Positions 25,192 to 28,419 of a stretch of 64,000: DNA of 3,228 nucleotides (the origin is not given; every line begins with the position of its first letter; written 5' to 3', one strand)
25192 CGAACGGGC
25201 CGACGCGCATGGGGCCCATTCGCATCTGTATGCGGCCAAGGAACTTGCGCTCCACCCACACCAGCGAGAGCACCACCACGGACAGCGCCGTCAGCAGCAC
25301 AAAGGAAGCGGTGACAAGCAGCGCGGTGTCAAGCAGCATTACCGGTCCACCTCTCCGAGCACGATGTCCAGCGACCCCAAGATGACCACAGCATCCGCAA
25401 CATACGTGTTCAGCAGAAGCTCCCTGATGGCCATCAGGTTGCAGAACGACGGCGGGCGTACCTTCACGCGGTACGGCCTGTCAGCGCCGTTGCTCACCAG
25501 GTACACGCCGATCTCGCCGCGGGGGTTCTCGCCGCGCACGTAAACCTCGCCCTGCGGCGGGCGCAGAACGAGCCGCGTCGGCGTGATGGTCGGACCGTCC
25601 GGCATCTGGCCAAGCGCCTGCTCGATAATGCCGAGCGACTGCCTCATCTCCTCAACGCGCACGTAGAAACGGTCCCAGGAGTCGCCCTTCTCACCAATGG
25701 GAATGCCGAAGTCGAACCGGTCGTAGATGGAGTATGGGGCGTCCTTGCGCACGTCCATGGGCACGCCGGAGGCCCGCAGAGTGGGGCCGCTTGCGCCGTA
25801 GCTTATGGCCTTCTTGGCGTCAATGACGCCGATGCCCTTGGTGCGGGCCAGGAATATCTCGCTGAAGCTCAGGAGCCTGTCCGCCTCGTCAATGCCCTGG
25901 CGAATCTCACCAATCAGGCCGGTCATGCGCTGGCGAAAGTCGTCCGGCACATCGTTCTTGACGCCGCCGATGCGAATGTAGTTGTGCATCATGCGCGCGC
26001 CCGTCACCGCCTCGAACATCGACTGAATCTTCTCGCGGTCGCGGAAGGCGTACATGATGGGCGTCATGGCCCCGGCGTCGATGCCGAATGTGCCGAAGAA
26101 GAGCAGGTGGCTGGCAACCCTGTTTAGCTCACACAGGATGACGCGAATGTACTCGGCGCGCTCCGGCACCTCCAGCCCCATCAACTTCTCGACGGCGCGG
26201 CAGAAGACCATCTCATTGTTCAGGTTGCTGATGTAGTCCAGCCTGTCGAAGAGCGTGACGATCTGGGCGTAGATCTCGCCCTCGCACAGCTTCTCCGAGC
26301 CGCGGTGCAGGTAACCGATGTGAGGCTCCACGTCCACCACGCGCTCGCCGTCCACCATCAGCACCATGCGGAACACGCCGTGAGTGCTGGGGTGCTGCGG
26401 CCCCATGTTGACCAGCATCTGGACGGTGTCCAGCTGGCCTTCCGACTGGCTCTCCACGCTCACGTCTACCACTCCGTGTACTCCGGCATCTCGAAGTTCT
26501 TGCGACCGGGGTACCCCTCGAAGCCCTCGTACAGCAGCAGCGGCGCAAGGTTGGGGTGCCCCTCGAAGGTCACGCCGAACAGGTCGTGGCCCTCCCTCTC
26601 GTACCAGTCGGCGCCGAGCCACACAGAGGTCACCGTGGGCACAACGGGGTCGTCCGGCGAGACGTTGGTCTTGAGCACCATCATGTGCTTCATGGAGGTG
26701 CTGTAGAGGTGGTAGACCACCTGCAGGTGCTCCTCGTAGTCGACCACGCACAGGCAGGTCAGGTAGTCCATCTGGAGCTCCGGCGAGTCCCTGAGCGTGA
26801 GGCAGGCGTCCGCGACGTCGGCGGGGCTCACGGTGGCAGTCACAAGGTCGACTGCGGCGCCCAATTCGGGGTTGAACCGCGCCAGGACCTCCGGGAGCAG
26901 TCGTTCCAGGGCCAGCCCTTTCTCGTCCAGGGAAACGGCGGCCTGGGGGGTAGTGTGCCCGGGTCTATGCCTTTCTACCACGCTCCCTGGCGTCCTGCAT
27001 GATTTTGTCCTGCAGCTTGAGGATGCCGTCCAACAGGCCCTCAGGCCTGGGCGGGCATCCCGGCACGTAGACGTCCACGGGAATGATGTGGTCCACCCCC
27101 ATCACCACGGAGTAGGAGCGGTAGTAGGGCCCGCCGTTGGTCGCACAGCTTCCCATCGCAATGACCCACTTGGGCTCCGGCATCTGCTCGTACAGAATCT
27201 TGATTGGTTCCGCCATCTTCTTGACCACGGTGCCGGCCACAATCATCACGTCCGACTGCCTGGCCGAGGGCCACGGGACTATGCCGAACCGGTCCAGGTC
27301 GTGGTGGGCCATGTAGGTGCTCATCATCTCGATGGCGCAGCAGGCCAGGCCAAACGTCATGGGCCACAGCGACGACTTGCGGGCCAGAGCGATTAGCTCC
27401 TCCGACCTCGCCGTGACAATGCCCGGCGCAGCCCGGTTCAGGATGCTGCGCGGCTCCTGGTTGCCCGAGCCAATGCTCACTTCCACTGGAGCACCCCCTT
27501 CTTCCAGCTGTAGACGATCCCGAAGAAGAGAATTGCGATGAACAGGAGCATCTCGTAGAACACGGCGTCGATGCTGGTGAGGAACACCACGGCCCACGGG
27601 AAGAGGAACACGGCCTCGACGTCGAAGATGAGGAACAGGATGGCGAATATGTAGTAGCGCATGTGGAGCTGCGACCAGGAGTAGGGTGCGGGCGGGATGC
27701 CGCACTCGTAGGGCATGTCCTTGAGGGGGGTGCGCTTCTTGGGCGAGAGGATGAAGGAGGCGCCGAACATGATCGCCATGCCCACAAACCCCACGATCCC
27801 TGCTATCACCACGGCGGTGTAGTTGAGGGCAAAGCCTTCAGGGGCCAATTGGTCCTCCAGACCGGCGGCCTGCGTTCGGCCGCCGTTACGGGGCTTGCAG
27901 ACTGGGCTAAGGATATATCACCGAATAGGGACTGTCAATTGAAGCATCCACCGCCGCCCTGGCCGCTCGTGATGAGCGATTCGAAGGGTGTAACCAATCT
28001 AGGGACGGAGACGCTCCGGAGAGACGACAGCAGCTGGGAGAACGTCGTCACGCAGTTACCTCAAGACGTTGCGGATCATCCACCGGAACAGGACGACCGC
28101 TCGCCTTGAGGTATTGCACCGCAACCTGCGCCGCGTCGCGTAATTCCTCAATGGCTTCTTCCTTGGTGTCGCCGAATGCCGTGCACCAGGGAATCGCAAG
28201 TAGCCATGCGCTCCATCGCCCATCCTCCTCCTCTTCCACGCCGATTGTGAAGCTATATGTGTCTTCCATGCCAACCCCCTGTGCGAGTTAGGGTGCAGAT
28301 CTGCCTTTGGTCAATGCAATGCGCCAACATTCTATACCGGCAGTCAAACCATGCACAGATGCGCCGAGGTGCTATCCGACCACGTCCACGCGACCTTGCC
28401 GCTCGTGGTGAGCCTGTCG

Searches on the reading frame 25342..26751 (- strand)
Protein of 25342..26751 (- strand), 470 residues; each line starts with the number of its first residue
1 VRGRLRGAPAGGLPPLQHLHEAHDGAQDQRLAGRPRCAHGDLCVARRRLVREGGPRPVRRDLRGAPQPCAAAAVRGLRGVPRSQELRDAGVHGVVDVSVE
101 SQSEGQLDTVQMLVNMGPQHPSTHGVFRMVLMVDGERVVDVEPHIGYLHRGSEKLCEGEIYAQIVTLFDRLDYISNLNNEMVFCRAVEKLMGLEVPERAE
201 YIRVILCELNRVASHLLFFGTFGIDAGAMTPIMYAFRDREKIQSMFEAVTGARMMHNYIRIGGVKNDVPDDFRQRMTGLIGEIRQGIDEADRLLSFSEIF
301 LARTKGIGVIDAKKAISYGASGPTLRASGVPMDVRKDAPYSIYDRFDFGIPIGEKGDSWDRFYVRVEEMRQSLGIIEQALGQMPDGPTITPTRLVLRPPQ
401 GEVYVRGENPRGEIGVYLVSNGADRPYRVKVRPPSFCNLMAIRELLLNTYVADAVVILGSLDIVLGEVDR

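Call 66: search_protein_families(library=pfam, proteins=[window:25342-26751:-], max_evalue=0.001)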
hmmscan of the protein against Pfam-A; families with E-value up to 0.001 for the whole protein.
window:25342-26751:- (470 aa): 1 family
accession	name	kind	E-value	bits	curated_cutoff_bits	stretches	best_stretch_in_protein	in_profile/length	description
PF00346.24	Complex1_49kDa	-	4.5e-96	321.5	24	2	225-393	1-169/271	Respiratory-chain NADH dehydrogenase, 49 Kd subunit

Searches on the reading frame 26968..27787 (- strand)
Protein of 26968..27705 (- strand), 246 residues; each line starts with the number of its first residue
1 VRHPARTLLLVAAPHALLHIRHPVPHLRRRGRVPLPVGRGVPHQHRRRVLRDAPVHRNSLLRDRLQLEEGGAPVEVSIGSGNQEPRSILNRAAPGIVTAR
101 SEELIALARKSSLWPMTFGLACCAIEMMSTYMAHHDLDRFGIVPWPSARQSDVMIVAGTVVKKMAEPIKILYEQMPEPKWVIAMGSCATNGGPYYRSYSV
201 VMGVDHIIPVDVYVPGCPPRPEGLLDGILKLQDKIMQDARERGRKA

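Call 66: search_protein_families(library=pfam, proteins=[window:26968-27705:-, window:27044-27787:-], max_evalue=0.001)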
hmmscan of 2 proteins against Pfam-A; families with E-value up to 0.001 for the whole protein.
window:26968-27705:- (246 aa): 1 family
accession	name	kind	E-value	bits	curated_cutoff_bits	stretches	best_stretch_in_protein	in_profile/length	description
PF01058.29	Oxidored_q6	-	3.8e-30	104.7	27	1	122-231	1-128/128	NADH ubiquinone oxidoreductase, 20 Kd subunit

window:27044-27787:- (248 aa): 0 families

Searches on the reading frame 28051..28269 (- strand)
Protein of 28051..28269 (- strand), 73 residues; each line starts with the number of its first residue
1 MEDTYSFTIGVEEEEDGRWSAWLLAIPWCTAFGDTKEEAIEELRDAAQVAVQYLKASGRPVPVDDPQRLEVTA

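Call 66: search_protein_families(library=pfam, proteins=[window:28051-28269:-], max_evalue=0.001)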
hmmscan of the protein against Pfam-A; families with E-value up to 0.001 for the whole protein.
window:28051-28269:- (73 aa): 1 family
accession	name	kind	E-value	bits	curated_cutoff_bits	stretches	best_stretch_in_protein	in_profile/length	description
PF15919.11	HicB_lk_antitox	-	0.00053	20.6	27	1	7-67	1-59/123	HicB_like antitoxin of bacterial toxin-antitoxin system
